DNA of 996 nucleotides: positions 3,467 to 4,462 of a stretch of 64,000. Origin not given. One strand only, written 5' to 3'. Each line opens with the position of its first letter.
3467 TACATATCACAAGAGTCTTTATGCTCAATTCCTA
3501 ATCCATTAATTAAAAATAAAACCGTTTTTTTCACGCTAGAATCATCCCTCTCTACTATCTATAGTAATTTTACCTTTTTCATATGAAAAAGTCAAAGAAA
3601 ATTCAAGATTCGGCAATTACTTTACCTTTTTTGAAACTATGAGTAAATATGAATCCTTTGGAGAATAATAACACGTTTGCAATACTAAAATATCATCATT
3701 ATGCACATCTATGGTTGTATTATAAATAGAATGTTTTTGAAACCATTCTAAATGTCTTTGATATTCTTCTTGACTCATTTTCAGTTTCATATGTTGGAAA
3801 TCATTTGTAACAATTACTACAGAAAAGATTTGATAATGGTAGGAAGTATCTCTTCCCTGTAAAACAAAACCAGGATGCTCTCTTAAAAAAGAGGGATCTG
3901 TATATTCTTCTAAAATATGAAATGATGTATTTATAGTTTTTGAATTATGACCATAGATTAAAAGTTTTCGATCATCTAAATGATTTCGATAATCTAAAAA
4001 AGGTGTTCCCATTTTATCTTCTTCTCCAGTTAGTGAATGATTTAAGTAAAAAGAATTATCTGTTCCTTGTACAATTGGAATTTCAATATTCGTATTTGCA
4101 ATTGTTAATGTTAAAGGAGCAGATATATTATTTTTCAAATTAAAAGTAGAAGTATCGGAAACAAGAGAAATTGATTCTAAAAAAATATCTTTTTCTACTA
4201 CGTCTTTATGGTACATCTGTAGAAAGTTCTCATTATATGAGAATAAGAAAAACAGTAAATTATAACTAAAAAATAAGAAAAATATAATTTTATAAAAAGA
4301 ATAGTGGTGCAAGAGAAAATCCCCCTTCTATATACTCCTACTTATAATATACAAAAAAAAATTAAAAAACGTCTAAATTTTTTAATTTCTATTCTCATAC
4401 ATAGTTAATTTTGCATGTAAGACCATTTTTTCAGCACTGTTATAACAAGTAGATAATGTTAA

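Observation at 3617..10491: Sortase-dependent pilus locus containing one class C and two SrtB-type sortases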

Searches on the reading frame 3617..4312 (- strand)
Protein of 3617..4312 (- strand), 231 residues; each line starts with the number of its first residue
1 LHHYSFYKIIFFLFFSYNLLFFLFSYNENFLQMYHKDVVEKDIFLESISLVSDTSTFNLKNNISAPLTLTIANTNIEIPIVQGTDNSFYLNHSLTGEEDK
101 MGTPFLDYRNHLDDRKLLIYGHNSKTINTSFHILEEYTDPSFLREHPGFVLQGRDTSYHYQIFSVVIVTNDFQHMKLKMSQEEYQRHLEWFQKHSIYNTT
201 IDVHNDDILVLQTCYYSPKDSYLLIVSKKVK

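Call 3: search_protein_families(library=pfam, proteins=[window:3617-4312:-], max_evalue=0.01)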
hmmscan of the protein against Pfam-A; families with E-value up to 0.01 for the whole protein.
window:3617-4312:- (231 aa): 1 family
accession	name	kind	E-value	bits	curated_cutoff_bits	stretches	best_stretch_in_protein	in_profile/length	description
PF04203.18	Sortase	-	1.1e-08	35.3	26.6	1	69-222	1-116/125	Sortase domain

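Call 4: search_protein_families(library=ncbifam, proteins=[window:3617-4312:-], max_evalue=0.01)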
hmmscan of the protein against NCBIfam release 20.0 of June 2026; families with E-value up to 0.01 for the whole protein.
window:3617-4312:- (231 aa): 3 families
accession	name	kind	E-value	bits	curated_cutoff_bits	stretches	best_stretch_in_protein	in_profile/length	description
TIGR03064.1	sortase_srtB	equivalog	1.1e-35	123.1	153.75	1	9-219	13-229/235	class B sortase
NF040525.1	SrtB_LPKTxSAVK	exception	3.8e-16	58.8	200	1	71-215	71-224/261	class B sortase, LPKTxAVK-specific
TIGR01076.1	sortase_fam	subfamily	0.00051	19.9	39.35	0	69-182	3-104/136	sortase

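Call 6: search_solved_structures(query=window:3617-4312:-, max_evalue=0.001, show_alignments=3)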
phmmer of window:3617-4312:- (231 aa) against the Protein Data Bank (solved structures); distinct sequences matched with E-value up to 0.001: 15.
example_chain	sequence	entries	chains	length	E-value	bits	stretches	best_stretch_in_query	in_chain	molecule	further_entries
6kyd_A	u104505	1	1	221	1.2e-25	93.5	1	62-225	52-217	Putative peptidase C60B, sortase B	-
5gyj_A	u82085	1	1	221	1.3e-25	93.4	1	62-225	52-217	Putative peptidase C60B, sortase B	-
6kyc_A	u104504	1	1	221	1.5e-25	93.2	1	62-225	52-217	Putative peptidase C60B, sortase B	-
4ux7_A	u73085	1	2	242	1.8e-24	89.7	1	64-225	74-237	PUTATIVE PEPTIDASE C60B, SORTASE B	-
5jcv_A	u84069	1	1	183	9.3e-24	87.4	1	68-215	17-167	Lmo2181 protein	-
2oqw_A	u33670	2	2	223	4.3e-21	78.6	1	68-229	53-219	Sortase B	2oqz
1rz2_A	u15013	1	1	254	8.7e-21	77.6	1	12-229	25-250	conserved hypothetical protein BA4783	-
5b23_A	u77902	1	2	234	4e-20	75.5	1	56-230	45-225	Uncharacterized protein Sortase B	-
5yfk_A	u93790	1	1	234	1.4e-18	70.4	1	56-230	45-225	Uncharacterized protein Sortase B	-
1ng5_A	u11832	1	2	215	4.4e-17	65.5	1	69-230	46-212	sortase B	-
1qx6_A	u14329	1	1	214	5.1e-17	65.3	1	69-230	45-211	NPQTN specific sortase B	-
4lfd_A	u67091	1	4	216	5.2e-17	65.3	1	69-230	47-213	Sortase B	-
1qwz_A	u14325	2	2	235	6.6e-17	64.9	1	69-230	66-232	NPQTN specific sortase B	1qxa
3psq_A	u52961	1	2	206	1e-13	54.5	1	66-226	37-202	Hypothetical exported protein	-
4y4q_A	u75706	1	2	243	1.2e-10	44.5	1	69-228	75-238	Sortase, SrtB family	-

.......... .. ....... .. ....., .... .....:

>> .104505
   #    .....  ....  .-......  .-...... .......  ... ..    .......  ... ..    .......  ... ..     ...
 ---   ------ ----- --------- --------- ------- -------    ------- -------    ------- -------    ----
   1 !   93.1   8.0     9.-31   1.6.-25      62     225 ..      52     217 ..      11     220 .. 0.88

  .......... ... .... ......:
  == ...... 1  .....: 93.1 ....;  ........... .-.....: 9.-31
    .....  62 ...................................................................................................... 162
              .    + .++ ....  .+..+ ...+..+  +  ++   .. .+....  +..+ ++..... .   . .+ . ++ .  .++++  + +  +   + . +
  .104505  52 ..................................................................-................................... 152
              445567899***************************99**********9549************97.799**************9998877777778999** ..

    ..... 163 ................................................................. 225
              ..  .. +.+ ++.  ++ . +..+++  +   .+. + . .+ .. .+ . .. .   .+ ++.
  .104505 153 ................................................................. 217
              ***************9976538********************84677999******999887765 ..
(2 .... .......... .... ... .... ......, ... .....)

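Call 23: find_homologous_proteins(query=window:3617-4312:-, max_evalue=0.00001)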
Query window:3617-4312:- (231 aa): 193 proteins with E <= 0.00001 among 341 candidates; the best 120 are listed.
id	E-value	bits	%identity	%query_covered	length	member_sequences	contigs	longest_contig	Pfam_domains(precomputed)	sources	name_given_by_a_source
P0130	7.2e-128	443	100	86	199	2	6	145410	PF04203.19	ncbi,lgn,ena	-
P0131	1.2e-107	376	75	100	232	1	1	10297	PF04203.19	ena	-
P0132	6.0e-87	309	61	100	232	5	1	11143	PF04203.19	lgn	-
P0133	2.9e-85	303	62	100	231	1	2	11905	PF04203.19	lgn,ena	-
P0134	4.1e-85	303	61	96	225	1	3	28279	PF04203.19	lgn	-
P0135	1.3e-78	282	61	97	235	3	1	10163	PF04203.19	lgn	-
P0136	3.0e-74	267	62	84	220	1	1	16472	PF04203.19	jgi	-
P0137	7.6e-57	210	58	71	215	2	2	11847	-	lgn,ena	-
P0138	8.8e-57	210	55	72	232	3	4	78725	-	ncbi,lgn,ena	-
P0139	2.3e-54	202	44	97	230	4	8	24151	PF04203.19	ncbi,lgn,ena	-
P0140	8.6e-54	200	49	91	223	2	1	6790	-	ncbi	-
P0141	9.0e-54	200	56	67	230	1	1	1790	PF04203.19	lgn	-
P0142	2.0e-50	189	53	74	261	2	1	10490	-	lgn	-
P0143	3.8e-50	188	51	74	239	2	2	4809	PF04203.19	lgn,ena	-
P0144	4.2e-50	188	56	70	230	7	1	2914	PF04203.19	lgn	-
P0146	1.1e-48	184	51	71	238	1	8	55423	-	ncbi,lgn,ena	-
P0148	5.3e-48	181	45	80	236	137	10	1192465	PF04203.19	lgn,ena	-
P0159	5.5e-46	175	41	87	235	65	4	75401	PF04203.19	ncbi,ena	-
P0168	2.0e-44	170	48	70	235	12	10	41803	-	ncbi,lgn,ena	-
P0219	1.2e-38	151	48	71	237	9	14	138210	-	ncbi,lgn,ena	-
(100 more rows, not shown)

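Call 25: find_encoding_contigs(protein=P0130, flank=3000, max_places=4)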
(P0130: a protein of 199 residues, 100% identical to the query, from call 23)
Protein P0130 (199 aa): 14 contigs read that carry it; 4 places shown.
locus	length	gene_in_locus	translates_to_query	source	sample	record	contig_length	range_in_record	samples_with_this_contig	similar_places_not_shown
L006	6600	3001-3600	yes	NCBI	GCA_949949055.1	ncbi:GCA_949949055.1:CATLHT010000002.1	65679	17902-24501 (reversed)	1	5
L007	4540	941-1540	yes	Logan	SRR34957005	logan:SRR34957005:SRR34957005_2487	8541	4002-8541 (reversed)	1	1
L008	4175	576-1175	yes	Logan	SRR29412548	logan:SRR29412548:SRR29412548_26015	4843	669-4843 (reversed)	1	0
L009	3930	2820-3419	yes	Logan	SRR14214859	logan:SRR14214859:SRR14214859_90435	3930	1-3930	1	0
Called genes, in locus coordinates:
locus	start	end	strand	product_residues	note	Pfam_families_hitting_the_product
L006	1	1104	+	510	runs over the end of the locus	PF16569:GramPos_pilinBB, PF17802:SpaA, PF00746:Gram_pos_anchor (faint)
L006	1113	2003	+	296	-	PF04203:Sortase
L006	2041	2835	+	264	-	PF04203:Sortase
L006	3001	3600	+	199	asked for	PF04203:Sortase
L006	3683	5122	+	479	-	-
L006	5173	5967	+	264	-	PF00106:adh_short, PF13561:adh_short_C2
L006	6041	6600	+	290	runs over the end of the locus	-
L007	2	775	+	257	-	?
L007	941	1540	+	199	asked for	PF04203:Sortase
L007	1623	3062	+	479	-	-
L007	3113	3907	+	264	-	PF00106:adh_short, PF13561:adh_short_C2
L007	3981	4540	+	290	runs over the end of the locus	-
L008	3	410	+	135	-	?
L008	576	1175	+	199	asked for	PF04203:Sortase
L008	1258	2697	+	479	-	-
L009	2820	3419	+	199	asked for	PF04203:Sortase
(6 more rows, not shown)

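Call 27: find_encoding_contigs(protein=P0148, flank=9000, max_places=2)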
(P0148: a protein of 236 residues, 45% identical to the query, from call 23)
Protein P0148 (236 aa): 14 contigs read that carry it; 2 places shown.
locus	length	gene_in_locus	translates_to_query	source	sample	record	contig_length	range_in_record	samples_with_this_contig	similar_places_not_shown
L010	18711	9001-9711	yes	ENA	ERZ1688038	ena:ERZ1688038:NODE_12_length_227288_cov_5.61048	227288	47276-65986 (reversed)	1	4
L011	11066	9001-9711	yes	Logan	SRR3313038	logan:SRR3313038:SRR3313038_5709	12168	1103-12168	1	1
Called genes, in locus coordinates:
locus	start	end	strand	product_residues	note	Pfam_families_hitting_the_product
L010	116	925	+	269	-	-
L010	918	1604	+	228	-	PF00899:ThiF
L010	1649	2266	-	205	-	PF01726:LexA_DNA_bind, PF00717:Peptidase_S24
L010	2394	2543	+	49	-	-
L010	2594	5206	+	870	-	PF02739:5_3_exonuc_N, PF01367:5_3_exonuc, PF22619:DNA_polI_exo1, PF00476:DNA_pol_A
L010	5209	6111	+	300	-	PF00485:PRK (faint)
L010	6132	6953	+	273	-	PF01149:Fapy_DNA_glyco, PF06831:H2TH, PF06827:zf-FPG_IleRS (weak)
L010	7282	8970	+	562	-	PF06458:MucBP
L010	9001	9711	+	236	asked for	PF04203:Sortase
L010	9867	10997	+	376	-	PF12323:HTH_OrfB_IS605, PF01385:OrfB_IS605, PF07282:Cas12f1-like_TNB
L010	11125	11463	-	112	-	-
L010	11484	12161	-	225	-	PF00625:Guanylate_kin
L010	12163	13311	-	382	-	PF05636:HIGH_NTase1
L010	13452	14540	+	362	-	PF03033:Glyco_transf_28, PF00534:Glycos_transf_1, PF04101:Glyco_tran_28_C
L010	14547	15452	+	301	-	PF01565:FAD_binding_4, PF02873:MurB_C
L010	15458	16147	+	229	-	PF08478:POTRA_1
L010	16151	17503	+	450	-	-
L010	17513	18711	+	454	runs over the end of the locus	-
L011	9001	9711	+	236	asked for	PF04203:Sortase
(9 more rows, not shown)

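Call 28: find_encoding_contigs(protein=P0159, flank=9000, max_places=2)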
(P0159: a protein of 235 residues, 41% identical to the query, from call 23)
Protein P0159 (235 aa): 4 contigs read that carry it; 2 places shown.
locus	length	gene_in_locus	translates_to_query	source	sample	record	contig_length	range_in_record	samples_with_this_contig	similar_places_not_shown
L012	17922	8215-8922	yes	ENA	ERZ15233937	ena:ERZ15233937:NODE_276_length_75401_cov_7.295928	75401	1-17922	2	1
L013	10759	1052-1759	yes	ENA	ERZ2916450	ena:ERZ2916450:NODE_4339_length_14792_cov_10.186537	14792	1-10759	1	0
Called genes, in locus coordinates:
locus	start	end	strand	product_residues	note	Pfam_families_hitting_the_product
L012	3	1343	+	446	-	?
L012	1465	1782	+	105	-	PF03551:PadR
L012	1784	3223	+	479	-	PF22564:HAAS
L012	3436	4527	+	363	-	PF00438:S-AdoMet_synt_N, PF02772:S-AdoMet_synt_M, PF02773:S-AdoMet_synt_C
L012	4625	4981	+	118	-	PF01740:STAS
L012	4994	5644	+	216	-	PF04542:Sigma70_r2, PF04539:Sigma70_r3 (weak), PF04545:Sigma70_r4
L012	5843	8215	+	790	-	-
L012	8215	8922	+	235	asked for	PF04203:Sortase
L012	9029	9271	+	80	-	-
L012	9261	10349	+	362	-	PF04055:Radical_SAM, PF06969:HemN_C (weak)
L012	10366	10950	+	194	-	-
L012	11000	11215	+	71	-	-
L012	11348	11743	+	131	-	-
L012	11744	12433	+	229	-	PF02223:Thymidylate_kin, PF01712:dNK (weak)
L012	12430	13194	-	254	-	-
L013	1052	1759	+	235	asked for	PF04203:Sortase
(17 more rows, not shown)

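Call 29: find_encoding_contigs(protein=P0219, flank=9000, max_places=2)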
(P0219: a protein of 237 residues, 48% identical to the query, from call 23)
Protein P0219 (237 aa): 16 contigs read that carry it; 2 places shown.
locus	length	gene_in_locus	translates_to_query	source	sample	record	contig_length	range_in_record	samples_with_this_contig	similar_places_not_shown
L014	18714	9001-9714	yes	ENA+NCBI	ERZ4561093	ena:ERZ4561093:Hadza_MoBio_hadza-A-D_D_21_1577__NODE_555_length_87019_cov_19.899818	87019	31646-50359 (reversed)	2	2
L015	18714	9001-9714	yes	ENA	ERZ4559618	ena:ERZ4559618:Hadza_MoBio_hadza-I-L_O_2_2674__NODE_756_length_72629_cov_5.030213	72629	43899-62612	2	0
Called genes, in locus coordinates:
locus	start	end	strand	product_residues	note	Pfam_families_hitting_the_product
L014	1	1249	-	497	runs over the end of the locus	PF12679:ABC2_membrane_2, PF10920:DUF2705, PF12730:ABC2_membrane_4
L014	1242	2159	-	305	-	PF00005:ABC_tran, PF13401:AAA_22 (faint), PF13304:AAA_21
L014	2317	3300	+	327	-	PF03444:WHD_HrcA (weak), PF01628:HrcA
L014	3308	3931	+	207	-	PF01025:GrpE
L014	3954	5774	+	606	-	PF00012:HSP70, PF06723:MreB_Mbl, PF00012:HSP70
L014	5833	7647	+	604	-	PF08439:Peptidase_M3_N, PF01432:Peptidase_M3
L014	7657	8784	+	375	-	PF00226:DnaJ, PF01556:DnaJ_C, PF00684:DnaJ_CXXCXGXG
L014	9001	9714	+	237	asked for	-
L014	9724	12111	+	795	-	PF13519:VWA_2, PF00092:VWA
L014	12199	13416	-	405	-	PF05496:RuvB_N, PF00004:AAA, PF16193:AAA_assoc_2, PF17856:TIP49_C (faint), PF12002:MgsA_C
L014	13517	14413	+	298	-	PF02899:Phage_int_SAM_1, PF13495:Phage_int_SAM_4 (weak), PF00589:Phage_integrase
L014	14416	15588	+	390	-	PF01676:Metalloenzyme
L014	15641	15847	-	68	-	PF07561:DUF1540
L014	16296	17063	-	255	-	-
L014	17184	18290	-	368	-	PF02540:NAD_synthase (weak), PF03054:tRNA_Me_trans, PF20259:tRNA_Me_trans_M, PF20258:tRNA_Me_trans_C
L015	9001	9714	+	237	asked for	-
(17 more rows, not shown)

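Call 48: search_protein_families(library=ncbifam, proteins=[L010:7282-8967:+], max_evalue=10)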
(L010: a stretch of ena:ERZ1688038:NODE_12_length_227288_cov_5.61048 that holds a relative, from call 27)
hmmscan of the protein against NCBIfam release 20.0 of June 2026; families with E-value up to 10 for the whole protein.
L010:7282-8967:+ (562 aa): 3 families
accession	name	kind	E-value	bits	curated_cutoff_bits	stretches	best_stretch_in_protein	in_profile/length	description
NF033187.0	internalin_J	exception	0.00051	18.4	1700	1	453-519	649-715/846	class 1 internalin InlJ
TIGR04308.1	repeat_SSSPR51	repeat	0.013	15.7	35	1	460-505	2-39/49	SSSPR51 repeat surface protein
NF033876.2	flagella_HExxH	equivalog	0.035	13.6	205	2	288-329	39-80/384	flagellinolysin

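Call 65: find_encoding_contigs(protein=P0139, flank=9000, max_places=2)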
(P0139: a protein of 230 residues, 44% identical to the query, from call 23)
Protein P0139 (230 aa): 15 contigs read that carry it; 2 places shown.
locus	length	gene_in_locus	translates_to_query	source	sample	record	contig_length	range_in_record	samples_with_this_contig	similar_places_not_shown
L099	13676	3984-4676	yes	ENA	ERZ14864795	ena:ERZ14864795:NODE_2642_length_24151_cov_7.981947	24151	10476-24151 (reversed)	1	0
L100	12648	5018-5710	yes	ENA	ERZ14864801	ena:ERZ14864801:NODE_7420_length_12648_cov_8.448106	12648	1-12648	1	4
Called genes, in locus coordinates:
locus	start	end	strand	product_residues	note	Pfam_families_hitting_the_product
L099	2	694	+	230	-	?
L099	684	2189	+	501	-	PF22904:NOMO1-like_2nd (faint), PF16569:GramPos_pilinBB, PF17802:SpaA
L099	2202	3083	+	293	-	PF04203:Sortase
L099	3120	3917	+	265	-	PF04203:Sortase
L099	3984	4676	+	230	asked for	PF04203:Sortase (weak)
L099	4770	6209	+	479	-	-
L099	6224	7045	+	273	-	PF00106:adh_short, PF13561:adh_short_C2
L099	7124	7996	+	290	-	-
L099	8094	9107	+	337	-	-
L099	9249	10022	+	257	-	-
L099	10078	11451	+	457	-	-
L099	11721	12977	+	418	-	-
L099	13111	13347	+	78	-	-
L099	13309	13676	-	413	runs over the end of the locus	PF02073:Peptidase_M29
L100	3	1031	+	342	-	?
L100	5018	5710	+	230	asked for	PF04203:Sortase (weak)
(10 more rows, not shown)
